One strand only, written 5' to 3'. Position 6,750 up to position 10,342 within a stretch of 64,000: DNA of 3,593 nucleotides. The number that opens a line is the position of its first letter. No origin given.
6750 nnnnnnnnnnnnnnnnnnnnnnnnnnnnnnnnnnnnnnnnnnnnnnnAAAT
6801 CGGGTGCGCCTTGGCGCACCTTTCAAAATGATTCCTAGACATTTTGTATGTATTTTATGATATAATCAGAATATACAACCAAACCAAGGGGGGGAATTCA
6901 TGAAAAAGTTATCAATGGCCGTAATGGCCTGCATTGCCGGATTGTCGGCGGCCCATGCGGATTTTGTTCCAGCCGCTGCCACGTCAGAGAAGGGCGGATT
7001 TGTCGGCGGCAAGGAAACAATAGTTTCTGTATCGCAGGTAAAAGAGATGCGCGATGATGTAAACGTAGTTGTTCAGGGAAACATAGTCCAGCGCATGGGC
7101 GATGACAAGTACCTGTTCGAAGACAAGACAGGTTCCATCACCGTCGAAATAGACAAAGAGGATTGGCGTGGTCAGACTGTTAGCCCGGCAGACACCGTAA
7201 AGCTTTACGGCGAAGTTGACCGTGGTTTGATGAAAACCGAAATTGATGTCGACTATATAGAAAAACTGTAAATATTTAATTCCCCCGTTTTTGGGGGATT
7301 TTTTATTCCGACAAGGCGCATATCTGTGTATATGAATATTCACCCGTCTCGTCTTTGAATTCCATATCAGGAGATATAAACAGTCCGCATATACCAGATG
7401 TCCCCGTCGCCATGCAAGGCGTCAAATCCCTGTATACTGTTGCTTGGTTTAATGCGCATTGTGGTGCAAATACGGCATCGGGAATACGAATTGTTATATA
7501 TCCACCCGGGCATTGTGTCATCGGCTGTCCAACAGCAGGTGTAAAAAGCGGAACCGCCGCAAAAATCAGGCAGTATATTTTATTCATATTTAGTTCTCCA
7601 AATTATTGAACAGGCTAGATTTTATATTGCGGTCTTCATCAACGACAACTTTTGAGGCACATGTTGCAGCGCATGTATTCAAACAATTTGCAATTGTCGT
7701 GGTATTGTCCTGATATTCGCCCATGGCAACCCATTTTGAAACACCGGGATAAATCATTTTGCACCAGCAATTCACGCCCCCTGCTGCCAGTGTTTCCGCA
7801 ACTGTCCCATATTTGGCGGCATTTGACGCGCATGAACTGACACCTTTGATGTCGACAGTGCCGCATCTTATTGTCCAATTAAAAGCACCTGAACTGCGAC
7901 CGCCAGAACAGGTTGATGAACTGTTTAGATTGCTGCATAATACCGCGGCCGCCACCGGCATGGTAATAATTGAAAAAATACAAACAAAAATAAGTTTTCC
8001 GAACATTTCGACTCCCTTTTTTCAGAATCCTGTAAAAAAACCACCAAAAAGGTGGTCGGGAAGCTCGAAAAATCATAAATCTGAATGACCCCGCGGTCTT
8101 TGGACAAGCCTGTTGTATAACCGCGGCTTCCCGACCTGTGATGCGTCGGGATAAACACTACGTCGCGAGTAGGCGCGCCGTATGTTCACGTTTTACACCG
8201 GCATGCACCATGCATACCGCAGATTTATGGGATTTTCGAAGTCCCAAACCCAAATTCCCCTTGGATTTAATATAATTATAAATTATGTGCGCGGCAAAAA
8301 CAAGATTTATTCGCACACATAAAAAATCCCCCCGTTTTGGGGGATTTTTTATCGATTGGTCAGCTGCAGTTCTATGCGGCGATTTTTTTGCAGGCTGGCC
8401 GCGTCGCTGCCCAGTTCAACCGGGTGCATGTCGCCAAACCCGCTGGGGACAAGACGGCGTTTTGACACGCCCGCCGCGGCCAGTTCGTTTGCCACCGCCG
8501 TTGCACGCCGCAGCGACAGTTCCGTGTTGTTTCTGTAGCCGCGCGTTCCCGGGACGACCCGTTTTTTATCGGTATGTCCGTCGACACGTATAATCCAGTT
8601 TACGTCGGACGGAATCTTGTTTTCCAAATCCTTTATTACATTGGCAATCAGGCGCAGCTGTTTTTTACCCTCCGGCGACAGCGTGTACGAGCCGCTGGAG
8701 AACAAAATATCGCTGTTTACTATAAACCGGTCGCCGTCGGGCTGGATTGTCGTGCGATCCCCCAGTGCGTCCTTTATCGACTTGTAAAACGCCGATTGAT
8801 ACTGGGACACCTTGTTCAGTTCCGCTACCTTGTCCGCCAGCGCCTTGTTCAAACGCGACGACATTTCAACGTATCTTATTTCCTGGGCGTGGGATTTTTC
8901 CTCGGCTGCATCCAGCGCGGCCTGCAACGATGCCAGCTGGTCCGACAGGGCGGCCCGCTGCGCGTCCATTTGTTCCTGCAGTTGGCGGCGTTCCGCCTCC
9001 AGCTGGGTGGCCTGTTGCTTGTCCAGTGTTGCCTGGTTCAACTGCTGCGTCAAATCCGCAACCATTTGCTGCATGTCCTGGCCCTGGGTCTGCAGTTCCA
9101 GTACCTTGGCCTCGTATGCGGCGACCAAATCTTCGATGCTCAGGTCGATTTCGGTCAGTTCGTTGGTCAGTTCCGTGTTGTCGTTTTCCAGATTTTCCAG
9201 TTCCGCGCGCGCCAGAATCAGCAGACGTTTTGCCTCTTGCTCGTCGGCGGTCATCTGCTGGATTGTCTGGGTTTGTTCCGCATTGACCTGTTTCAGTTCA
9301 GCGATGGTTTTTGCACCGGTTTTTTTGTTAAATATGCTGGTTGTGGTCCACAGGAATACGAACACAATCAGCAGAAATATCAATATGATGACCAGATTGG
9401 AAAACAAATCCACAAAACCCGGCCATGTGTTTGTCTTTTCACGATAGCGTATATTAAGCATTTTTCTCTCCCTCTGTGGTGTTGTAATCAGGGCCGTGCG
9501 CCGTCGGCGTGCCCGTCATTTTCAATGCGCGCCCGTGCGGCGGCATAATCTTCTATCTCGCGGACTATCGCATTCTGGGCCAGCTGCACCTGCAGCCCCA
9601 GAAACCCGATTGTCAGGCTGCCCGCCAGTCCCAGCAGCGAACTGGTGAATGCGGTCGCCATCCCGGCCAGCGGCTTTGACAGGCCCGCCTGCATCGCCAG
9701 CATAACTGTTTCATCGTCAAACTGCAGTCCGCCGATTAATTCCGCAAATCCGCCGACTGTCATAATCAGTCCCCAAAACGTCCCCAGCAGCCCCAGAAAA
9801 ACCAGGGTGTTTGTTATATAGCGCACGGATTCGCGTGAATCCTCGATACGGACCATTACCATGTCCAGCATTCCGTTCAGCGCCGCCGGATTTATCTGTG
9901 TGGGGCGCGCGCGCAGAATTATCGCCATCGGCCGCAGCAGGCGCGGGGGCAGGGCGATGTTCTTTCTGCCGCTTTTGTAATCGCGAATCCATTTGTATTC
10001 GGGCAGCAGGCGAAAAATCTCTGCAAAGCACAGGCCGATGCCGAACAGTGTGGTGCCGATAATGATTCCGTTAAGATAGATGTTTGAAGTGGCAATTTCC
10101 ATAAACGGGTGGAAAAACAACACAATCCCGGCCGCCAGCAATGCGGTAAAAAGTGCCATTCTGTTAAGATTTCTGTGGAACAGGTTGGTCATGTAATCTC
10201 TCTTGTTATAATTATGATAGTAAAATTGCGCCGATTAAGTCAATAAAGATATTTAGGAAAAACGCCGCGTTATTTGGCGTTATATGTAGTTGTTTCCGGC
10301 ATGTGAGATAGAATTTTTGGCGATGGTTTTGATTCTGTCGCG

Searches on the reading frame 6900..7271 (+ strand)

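Call 11: search_protein_families(library=pfam, proteins=[window:6900-7271:+], max_evalue=0.001)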
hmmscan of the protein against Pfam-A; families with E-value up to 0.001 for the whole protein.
window:6900-7271:+ (123 aa): 1 family
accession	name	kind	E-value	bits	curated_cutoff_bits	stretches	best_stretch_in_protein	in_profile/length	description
PF04076.19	BOF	-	2.9e-32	111.2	25.8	1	24-122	5-103/103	Bacterial OB fold (BOF) protein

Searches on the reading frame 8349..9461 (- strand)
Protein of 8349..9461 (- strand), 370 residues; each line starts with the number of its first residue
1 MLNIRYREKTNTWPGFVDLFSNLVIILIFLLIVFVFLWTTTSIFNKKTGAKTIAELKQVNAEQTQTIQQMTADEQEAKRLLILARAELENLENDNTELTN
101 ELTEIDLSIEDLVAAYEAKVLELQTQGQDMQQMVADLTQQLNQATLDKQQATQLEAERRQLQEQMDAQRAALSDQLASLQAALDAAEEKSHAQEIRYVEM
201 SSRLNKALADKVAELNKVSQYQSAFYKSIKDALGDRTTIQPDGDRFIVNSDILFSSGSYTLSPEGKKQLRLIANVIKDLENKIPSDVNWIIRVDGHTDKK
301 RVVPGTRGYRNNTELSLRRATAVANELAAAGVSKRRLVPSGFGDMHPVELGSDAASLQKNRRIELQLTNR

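Call 11: search_protein_families(library=pfam, proteins=[window:8349-9461:-], max_evalue=0.001)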
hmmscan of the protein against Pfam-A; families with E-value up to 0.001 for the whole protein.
window:8349-9461:- (370 aa): 1 family
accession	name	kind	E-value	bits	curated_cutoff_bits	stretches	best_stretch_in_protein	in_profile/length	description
PF00691.25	OmpA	-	2.7e-16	60.1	27.2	1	253-361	1-98/98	OmpA family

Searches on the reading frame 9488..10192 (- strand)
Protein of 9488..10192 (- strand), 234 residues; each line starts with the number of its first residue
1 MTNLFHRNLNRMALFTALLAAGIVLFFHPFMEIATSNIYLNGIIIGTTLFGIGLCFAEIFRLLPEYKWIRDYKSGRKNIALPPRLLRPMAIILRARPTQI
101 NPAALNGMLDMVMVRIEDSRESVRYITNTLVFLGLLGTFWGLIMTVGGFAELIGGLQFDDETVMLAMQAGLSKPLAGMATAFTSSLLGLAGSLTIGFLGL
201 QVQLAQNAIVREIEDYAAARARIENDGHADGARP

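Call 11: search_protein_families(library=pfam, proteins=[window:9488-10192:-], max_evalue=0.001)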
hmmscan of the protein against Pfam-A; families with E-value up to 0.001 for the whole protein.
window:9488-10192:- (234 aa): 0 families

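Call 69: search_protein_families(library=ncbifam, proteins=[window:9488-10192:-], max_evalue=0.01)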
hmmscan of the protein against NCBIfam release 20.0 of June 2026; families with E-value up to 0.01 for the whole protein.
window:9488-10192:- (234 aa): 2 families
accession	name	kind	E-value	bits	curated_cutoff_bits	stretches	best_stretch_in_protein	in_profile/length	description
NF033917.0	antiphage_ZorA_4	subfamily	7.1e-05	21.9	500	1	121-198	57-124/413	anti-phage ZorAB system protein ZorA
NF033915.0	antiphage_ZorA_2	subfamily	0.0022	17.1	100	1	129-200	114-178/383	anti-phage ZorAB system protein ZorA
